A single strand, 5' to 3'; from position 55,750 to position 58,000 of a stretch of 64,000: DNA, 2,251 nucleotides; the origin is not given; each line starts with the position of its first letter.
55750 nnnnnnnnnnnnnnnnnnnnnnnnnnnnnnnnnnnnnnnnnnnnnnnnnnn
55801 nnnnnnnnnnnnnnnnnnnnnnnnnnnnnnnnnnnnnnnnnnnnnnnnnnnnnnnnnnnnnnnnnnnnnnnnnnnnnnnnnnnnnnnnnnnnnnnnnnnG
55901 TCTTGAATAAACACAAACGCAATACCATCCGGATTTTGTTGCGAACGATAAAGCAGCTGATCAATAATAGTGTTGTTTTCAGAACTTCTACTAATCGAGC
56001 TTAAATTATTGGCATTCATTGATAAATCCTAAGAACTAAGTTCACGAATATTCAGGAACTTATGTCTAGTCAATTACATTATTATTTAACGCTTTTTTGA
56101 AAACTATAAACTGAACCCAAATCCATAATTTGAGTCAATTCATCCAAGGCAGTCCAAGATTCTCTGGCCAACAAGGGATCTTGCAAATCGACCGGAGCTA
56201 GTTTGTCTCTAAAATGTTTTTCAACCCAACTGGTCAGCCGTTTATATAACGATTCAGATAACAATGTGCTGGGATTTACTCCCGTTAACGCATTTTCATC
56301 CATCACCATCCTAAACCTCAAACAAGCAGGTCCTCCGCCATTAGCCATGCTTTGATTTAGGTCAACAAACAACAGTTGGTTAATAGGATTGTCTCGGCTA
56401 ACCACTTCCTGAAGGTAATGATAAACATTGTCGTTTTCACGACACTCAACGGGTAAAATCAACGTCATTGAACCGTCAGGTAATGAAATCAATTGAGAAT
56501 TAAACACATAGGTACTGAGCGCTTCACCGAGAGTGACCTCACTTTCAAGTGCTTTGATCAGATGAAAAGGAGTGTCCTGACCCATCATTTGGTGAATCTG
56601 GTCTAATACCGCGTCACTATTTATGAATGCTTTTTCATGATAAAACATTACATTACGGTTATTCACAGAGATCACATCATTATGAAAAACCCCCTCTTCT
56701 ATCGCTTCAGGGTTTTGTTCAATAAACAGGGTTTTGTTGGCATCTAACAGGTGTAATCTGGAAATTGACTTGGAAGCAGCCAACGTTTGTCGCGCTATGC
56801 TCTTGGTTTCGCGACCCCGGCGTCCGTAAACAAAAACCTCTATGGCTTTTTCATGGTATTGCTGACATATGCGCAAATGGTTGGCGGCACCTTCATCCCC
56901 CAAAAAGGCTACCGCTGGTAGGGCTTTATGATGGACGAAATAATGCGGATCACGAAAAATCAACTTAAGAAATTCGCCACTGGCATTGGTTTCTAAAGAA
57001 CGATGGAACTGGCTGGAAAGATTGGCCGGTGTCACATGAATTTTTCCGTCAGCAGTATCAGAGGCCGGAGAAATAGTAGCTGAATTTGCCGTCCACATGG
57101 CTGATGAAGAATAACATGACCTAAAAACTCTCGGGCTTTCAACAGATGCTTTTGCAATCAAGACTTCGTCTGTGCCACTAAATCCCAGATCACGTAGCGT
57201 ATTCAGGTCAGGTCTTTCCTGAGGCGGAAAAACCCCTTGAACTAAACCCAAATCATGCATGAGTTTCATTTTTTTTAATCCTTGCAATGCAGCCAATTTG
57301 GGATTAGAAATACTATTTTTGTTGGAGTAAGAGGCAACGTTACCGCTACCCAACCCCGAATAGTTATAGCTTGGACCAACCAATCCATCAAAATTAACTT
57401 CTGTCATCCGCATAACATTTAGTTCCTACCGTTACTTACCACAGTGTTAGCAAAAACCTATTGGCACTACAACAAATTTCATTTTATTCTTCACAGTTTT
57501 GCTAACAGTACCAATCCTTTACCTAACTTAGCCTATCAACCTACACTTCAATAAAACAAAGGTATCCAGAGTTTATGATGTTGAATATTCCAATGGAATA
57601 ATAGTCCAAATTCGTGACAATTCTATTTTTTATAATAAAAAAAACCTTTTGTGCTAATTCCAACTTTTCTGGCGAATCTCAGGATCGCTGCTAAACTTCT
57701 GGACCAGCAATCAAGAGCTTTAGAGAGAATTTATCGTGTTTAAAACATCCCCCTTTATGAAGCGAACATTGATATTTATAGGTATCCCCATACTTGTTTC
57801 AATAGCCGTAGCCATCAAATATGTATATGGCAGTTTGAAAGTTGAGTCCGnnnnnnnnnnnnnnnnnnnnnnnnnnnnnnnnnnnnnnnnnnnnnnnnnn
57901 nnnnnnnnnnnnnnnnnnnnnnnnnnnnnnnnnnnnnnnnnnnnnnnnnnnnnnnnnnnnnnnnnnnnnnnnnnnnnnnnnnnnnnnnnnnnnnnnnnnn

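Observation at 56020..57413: An AstB (succinylarginine dihydrolase) homologue heads the megasynthase operon, away from any other AST-pathway gene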

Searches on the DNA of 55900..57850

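Call 109: search_rna_families(source=window, start=55900, end=57850, threshold=evalue, max_evalue=1)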
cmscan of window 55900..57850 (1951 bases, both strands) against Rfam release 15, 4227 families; matches with E-value up to 1: 0.
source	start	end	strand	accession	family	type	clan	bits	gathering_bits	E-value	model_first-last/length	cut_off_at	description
